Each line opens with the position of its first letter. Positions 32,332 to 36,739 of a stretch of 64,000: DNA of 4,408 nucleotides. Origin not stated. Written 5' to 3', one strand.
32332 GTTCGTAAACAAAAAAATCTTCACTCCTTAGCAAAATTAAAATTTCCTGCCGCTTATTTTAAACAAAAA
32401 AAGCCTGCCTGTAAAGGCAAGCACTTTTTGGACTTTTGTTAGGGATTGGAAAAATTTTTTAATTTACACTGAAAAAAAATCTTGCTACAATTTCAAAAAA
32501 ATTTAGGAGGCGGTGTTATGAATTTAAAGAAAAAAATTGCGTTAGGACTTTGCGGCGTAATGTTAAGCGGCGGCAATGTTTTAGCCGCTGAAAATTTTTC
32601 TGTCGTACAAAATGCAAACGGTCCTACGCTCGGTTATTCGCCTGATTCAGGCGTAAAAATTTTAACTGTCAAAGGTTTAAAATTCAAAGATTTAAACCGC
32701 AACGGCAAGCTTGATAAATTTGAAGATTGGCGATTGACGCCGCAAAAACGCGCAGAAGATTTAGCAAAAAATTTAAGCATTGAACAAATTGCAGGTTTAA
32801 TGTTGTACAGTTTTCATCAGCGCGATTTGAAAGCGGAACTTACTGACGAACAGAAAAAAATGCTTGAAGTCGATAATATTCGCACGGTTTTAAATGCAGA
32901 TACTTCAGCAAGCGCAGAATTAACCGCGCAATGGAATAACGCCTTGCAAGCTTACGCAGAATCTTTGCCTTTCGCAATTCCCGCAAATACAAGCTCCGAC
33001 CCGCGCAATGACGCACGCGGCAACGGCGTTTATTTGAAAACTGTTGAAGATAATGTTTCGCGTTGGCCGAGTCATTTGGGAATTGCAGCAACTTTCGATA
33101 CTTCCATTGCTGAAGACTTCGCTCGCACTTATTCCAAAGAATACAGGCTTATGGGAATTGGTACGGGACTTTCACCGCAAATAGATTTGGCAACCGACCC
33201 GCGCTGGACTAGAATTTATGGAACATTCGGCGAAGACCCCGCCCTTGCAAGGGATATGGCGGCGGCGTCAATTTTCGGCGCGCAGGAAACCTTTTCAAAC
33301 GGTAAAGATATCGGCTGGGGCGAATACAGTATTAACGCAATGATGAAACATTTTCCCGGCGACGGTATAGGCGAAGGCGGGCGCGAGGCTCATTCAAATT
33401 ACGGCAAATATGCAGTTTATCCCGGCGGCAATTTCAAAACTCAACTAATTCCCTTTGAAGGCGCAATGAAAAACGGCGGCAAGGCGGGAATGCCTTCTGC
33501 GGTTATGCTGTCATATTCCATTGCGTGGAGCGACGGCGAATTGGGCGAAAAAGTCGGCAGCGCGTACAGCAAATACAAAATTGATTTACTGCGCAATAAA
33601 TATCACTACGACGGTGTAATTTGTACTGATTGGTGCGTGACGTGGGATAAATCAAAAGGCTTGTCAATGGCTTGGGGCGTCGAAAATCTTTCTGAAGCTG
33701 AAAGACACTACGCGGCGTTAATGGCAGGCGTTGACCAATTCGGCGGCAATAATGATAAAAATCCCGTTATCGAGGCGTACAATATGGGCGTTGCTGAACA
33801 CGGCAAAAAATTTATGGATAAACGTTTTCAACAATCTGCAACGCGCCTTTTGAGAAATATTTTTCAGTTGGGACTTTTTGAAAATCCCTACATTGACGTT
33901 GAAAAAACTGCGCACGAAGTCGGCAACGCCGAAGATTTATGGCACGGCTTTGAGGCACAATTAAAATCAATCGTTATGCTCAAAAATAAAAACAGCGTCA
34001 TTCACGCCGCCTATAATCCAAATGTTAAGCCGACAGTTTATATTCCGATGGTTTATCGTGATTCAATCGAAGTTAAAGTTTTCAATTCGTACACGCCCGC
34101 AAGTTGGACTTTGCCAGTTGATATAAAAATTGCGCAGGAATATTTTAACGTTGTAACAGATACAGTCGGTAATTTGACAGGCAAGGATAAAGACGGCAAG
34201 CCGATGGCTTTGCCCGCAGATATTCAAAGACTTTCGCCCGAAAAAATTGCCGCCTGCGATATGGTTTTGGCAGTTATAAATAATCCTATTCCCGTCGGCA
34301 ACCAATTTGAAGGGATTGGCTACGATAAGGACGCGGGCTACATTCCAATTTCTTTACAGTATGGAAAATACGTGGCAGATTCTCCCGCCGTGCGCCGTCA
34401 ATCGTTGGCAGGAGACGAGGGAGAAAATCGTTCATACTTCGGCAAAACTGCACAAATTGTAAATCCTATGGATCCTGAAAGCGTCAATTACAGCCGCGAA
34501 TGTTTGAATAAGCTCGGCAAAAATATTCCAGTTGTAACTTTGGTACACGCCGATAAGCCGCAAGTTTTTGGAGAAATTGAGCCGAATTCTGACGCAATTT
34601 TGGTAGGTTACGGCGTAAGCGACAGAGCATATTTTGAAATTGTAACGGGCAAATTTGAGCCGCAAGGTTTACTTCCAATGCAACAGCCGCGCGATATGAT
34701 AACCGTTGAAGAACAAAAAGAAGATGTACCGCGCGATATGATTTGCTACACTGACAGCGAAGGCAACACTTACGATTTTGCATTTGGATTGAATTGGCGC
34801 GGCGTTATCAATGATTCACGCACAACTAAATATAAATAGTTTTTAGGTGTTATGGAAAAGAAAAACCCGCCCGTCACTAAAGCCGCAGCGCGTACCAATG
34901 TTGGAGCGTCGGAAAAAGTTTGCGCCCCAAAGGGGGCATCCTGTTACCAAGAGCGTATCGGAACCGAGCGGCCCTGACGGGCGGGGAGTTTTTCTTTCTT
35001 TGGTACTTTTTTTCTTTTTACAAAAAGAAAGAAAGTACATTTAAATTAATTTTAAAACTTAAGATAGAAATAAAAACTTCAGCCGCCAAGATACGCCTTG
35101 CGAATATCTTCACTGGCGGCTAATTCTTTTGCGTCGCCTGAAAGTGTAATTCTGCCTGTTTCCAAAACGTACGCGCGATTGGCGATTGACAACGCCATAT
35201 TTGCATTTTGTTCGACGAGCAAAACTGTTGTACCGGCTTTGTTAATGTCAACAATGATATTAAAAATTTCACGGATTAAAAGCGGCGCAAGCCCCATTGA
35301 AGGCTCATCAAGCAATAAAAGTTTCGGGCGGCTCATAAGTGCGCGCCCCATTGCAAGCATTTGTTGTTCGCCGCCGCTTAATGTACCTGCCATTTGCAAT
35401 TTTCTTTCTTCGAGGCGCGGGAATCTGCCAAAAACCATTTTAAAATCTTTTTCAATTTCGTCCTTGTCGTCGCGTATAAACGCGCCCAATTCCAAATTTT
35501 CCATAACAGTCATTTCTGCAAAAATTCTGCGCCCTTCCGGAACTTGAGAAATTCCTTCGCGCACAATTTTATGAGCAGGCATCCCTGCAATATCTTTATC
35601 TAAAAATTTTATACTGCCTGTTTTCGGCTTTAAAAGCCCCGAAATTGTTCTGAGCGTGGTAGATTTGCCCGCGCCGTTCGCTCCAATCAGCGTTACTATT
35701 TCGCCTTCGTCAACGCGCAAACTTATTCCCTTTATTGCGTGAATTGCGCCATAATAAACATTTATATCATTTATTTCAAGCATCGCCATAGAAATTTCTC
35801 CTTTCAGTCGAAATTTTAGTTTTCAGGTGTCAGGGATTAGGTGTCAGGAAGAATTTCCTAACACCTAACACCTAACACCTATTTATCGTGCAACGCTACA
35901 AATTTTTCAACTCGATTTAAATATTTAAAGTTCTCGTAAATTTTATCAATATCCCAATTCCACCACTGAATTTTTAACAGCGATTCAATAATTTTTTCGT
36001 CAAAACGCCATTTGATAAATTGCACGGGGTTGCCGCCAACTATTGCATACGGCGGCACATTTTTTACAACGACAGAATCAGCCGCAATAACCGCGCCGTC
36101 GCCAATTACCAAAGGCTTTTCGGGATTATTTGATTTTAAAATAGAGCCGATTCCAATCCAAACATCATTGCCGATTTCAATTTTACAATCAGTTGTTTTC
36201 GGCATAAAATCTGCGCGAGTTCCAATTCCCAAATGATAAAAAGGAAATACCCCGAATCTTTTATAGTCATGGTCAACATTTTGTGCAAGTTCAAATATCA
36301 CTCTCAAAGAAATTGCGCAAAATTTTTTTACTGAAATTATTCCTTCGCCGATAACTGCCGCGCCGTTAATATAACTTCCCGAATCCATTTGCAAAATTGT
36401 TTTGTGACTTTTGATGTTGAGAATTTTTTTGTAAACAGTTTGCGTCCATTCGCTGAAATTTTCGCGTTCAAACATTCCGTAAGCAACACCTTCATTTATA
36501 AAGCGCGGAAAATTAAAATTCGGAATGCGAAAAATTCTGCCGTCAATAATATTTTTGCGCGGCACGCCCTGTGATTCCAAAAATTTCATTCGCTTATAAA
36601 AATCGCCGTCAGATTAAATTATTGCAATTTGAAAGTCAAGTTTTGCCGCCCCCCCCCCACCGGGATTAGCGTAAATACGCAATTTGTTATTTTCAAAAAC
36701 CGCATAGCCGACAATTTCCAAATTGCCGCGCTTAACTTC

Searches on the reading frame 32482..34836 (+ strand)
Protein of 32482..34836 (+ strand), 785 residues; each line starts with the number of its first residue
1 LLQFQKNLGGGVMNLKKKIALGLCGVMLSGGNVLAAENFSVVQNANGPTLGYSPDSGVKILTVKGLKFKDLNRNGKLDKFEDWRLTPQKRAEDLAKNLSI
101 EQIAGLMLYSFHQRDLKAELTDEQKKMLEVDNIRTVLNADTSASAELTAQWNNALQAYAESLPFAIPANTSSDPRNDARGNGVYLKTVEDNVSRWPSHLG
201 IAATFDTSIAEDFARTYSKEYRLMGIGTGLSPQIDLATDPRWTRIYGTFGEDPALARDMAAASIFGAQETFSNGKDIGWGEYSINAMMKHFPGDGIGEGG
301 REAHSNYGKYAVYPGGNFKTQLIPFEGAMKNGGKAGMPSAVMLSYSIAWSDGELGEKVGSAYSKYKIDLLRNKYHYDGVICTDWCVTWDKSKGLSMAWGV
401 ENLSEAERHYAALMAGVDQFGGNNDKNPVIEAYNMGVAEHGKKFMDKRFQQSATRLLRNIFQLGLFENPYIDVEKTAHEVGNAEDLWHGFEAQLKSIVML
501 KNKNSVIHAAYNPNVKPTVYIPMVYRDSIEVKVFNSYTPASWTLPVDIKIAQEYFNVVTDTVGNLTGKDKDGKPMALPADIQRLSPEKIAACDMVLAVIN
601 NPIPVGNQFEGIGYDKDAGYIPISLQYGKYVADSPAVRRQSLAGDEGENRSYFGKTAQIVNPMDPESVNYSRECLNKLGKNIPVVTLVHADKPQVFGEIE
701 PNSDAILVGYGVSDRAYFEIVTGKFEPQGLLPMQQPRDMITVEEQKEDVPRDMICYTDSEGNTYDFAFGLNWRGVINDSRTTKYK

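Call 33: search_protein_families(library=pfam, proteins=[window:32482-34836:+], max_evalue=0.01)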
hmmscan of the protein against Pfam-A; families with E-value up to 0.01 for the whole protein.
window:32482-34836:+ (785 aa): 2 families
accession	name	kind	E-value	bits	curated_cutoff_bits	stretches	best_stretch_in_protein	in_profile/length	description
PF00933.27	Glyco_hydro_3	-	2.7e-29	103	27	1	119-458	15-315/316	Glycosyl hydrolase family 3 N terminal domain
PF01915.27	Glyco_hydro_3_C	-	1.8e-06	28.5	31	1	679-771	109-199/200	Glycosyl hydrolase family 3 C-terminal domain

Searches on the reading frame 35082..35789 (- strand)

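Call 33: search_protein_families(library=pfam, proteins=[window:35082-35789:-], max_evalue=0.01)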
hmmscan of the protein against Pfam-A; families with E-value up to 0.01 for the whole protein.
window:35082-35789:- (236 aa): 9 families
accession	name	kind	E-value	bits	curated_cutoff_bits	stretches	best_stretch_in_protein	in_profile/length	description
PF00005.33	ABC_tran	-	2.5e-32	112.8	25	1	20-164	2-136/137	ABC transporter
PF13304.12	AAA_21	-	6.5e-12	46.6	27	2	128-191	230-295/304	AAA domain, putative AbiEii toxin, Type IV TA system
PF13555.12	AAA_29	-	0.00015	21.8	27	1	23-61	16-53/61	P-loop containing region of AAA domain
PF25199.1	nSTAND_NTPase5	-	0.0028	17.9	34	0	27-73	39-86/145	Novel STAND NTPase 5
PF13175.12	AAA_15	-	0.0028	17.8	32.1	1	22-70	17-55/374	AAA ATPase domain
PF04310.18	MukB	-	0.0031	17.7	23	1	30-69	27-66/226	MukB N-terminal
PF13514.12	AAA_27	-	0.0035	17.4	22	0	22-53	19-50/206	AAA domain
PF07728.20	AAA_5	-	0.0062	17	22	1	32-181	2-120/139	AAA domain (dynein-related subfamily)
PF13401.12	AAA_22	-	0.009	16.8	27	0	29-56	5-32/130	AAA domain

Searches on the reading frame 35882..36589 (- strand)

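Call 33: search_protein_families(library=pfam, proteins=[window:35882-36589:-], max_evalue=0.01)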
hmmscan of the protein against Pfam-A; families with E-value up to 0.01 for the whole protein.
window:35882-36589:- (236 aa): 1 family
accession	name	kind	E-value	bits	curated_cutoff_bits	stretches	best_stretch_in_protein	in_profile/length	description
PF00132.30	Hexapep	-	0.0023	18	27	0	137-153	2-18/36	Bacterial transferase hexapeptide (six repeats)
